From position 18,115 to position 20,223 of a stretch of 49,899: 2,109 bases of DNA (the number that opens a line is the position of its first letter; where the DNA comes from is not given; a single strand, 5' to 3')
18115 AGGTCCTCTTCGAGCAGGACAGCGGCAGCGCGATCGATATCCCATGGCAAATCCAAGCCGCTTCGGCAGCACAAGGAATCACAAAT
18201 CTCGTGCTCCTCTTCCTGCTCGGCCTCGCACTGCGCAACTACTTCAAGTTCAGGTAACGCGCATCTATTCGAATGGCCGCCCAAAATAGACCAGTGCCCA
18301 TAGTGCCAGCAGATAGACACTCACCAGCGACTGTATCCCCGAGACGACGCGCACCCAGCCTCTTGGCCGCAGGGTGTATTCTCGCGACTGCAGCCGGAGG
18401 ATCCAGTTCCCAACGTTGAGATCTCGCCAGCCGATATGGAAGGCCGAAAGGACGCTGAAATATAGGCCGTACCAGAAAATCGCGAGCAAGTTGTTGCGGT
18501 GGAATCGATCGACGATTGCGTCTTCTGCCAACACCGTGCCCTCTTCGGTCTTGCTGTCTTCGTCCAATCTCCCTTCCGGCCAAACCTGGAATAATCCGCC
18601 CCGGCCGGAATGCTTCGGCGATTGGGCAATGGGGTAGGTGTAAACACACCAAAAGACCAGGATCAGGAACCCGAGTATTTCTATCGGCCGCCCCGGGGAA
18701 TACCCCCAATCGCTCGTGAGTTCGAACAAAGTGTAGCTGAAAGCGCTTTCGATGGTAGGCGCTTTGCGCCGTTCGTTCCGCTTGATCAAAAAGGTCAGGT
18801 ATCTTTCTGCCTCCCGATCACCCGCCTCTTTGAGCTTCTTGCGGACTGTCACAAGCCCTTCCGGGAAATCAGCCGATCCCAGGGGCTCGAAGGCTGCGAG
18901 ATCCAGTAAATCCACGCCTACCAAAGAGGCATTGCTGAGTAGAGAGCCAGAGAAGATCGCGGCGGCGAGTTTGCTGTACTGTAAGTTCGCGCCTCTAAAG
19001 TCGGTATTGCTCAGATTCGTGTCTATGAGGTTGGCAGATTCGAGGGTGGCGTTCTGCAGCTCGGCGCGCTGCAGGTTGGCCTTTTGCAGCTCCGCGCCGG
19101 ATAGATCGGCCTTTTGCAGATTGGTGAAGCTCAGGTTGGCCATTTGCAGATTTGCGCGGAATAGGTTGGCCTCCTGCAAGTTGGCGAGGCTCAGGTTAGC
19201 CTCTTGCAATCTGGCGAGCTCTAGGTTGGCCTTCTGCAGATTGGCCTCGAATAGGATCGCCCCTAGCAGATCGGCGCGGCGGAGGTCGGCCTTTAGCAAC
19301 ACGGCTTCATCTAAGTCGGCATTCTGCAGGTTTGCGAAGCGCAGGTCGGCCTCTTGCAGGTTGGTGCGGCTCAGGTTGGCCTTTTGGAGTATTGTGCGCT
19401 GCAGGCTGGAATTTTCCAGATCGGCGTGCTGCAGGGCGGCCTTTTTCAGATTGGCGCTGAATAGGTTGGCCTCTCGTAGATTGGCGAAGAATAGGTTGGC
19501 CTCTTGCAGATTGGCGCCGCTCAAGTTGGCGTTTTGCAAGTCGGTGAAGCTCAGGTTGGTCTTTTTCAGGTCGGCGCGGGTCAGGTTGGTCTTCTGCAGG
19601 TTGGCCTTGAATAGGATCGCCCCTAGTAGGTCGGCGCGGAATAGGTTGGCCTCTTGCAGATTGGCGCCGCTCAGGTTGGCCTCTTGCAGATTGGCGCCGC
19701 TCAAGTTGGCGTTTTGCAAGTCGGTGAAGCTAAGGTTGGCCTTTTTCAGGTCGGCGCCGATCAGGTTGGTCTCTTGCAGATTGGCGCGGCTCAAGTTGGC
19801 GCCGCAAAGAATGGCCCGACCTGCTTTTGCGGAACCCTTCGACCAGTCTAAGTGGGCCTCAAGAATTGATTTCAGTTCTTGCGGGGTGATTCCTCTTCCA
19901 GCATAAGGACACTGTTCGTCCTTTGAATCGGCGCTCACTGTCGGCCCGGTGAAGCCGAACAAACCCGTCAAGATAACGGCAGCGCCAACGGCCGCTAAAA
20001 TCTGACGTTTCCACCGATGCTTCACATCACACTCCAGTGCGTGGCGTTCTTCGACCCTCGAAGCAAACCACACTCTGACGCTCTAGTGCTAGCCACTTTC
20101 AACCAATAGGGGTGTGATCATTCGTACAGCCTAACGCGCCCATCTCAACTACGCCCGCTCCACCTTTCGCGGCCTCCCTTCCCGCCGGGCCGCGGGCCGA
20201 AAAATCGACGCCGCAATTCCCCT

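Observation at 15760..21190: Convergent pair of giant pentapeptide-repeat / channel-like fusion proteins plus a TM protein, carried as low-GC prophage cargo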

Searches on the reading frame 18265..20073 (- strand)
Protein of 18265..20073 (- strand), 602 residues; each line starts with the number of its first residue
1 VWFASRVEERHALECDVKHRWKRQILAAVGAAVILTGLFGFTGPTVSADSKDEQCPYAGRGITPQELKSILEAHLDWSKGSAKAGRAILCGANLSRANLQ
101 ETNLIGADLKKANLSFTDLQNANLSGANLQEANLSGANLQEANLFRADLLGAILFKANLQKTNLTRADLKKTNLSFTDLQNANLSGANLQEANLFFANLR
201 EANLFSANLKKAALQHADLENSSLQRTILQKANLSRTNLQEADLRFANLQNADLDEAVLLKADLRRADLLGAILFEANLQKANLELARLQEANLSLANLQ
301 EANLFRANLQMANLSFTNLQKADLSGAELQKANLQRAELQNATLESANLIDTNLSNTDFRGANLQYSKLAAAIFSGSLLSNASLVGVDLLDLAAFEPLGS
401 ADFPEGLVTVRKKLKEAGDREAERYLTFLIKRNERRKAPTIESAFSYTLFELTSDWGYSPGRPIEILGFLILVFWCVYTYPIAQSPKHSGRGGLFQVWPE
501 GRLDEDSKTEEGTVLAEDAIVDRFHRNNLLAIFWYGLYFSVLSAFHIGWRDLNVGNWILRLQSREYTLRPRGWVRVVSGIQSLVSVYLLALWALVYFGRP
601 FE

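Call 3: search_protein_families(library=pfam, proteins=[window:18265-20073:-], max_evalue=1)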
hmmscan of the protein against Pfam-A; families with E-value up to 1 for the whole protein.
window:18265-20073:- (602 aa): 5 families
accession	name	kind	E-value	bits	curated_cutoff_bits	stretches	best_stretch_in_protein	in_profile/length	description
PF00805.28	Pentapeptide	-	7.2e-78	256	20.2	12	107-144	1-38/40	Pentapeptide repeats (8 copies)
PF13599.13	Pentapeptide_4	-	6.2e-30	103.5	38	5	319-388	8-77/78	Pentapeptide repeat region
PF13576.12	Pentapeptide_3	-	3.1e-15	56.5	27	2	101-142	3-47/48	Pentapeptide repeats (9 copies)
PF25296.1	Decapeptide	-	1.7e-13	50.6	45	4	159-221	7-69/74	Decapeptide repeat region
PF03795.20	YCII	-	0.14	13.1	24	1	65-97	15-47/95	YCII-related domain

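Call 4: search_protein_families(library=padloc, proteins=[window:18265-20073:-], max_evalue=1)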
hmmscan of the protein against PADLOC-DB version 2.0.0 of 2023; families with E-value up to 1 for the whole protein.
window:18265-20073:- (602 aa): 0 families

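Call 5: search_protein_families(library=ncbifam, proteins=[window:18265-20073:-], max_evalue=1)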
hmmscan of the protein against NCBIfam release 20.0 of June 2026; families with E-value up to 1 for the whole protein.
window:18265-20073:- (602 aa): 22 families
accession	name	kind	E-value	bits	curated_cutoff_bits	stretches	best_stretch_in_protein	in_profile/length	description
NF052603.1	penta_Alr5209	equivalog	7.7e-64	212.9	125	5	93-172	14-93/113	Alr5209 family pentapeptide repeat protein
NF047416.1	penta_HetL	equivalog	1.2e-56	191.6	260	2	82-194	98-213/218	heterocyst differentiation pentapeptide repeat protein HetL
NF011743.0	PRK15196.1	equivalog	1.4e-42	145.8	354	2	86-259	151-324/350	type III secretion system effector PipB2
NF011744.0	PRK15197.1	equivalog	3.1e-39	134.9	274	5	125-217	167-259/291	SPI-2 type III secretion system effector PipB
NF033086.2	penta_rpt_Qnr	equivalog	3e-22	79.4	240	3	97-221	51-180/211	Qnr family pentapeptide repeat protein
NF000349.1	mfpA_AE000516.2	equivalog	4e-22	78.9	360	3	216-347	16-147/183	pentapeptide repeat protein MfpA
NF000071.4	penta_rpt_QnrA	exception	1.2e-21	77.5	450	4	127-253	62-188/218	QnrA family quinolone resistance pentapeptide repeat protein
NF012152.0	penta_rpt_QnrC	exception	1.7e-19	70.7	500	2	225-390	24-180/221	QnrC family quinolone resistance pentapeptide repeat protein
NF000056.3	penta_rpt_QnrS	exception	1.4e-18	67.4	460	2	242-390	31-180/218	QnrS family quinolone resistance pentapeptide repeat protein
NF000421.1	penta_rpt_QnrVC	exception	9.1e-17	61.7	460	2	81-251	22-186/218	QnrVC family quinolone resistance pentapeptide repeat protein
NF000420.1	penta_rpt_QnrB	exception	2.2e-16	60.5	460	3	90-234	52-191/214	QnrB family quinolone resistance pentapeptide repeat protein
NF033375.2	penta_rpt_QnrE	exception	2.8e-16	60.2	480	2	91-225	53-182/214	QnrE family quinolone resistance pentapeptide repeat protein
NF038182.1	penta_rpt_SmQnr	exception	3.3e-16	59.8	460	3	101-190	109-198/215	SmQnr family pentapeptide repeat protein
NF012151.0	penta_rpt_QnrAS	exception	3.3e-14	53.4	490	2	109-244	54-189/218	QnrAS family quinolone resistance pentapeptide repeat protein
NF033900.0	T4SS_IcmE_DotG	equivalog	5.4e-13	47.9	750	2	92-382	207-491/1008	type IVB secretion system protein DotG/IcmE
NF051894.1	anti_phage_HalA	equivalog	0.031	13.5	250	0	450-484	245-280/338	anti-phage Hailong system effector protein HalA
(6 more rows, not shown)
